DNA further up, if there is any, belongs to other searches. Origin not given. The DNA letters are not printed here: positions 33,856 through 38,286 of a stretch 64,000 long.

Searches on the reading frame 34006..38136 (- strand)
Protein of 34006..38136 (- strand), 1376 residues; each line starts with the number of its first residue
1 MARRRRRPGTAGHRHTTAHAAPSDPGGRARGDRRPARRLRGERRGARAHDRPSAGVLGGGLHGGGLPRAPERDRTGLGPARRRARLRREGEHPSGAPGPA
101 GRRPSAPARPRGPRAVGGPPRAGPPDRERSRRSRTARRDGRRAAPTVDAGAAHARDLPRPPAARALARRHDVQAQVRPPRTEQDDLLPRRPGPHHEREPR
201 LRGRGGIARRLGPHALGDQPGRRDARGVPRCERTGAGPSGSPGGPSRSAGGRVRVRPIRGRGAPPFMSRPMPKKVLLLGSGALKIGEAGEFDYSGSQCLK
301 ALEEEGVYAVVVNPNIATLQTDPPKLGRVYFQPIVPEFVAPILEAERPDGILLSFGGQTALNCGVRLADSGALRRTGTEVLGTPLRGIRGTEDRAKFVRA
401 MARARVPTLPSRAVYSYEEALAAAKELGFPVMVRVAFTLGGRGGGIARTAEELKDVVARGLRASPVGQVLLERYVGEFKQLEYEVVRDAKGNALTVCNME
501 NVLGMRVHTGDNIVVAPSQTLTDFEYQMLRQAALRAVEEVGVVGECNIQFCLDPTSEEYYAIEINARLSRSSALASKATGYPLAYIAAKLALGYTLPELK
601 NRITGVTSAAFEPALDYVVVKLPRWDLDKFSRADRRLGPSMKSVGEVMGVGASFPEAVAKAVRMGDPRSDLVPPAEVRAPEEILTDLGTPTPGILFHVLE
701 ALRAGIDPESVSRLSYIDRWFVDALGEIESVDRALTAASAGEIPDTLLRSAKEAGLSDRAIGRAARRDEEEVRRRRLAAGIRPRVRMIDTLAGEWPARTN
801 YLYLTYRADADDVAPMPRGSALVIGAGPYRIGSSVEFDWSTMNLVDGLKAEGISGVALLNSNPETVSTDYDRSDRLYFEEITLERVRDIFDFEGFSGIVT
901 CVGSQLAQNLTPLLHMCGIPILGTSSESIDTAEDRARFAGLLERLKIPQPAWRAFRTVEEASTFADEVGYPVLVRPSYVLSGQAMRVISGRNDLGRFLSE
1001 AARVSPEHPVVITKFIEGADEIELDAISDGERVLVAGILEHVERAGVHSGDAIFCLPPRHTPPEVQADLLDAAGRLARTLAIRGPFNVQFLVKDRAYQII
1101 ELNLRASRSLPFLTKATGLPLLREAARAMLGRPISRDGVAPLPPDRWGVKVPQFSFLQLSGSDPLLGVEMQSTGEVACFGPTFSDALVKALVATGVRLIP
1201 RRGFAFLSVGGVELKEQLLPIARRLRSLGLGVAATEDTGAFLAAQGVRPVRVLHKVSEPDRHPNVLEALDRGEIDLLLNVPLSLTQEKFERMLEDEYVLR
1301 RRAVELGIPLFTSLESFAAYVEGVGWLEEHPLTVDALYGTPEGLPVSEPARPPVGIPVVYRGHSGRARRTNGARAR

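Call 61: search_protein_families(library=pfam, proteins=[window:34006-38136:-], max_evalue=0.00001)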
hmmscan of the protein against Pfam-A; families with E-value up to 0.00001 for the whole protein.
window:34006-38136:- (1376 aa): 10 families
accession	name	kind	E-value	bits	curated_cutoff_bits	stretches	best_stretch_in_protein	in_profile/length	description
PF02786.22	CPSase_L_D2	-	1.1e-107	358.8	19.8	2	393-598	1-210/211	Carbamoyl-phosphate synthase L chain, ATP binding domain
PF25596.1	CPSase_L_D1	-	6.6e-72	239.3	27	2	273-388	3-116/118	Carbamoyl phosphate synthase preATP-grasp domain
PF02787.25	CPSase_L_D3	-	3.4e-16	59.4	26.6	1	686-763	2-78/80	Carbamoyl-phosphate synthetase large chain, oligomerisation domain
PF02222.28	ATP-grasp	-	2e-14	54.1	27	1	942-1105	3-162/179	ATP-grasp domain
PF02142.27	MGS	-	8.8e-13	48.6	24.1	1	1218-1312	2-94/94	MGS-like domain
PF07478.18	Dala_Dala_lig_C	-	3.9e-11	43.3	24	0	941-1103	1-173/204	D-ala D-ala ligase C-terminus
PF15632.11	ATPgrasp_Ter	-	6.6e-10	39.3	29.1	0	1065-1132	45-111/131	ATP-grasp in the biosynthetic pathway with Ter operon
PF01071.24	GARS_A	-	1.2e-06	28.9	27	0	941-1036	9-108/194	Phosphoribosylglycinamide synthetase, ATP-grasp (A) domain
PF13549.11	ATP-grasp_5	-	3.4e-06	27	27.6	0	401-436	19-54/221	ATP-grasp domain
PF02655.19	ATP-grasp_3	-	3.9e-06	27.5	23.2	0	933-1105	2-156/160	ATP-grasp domain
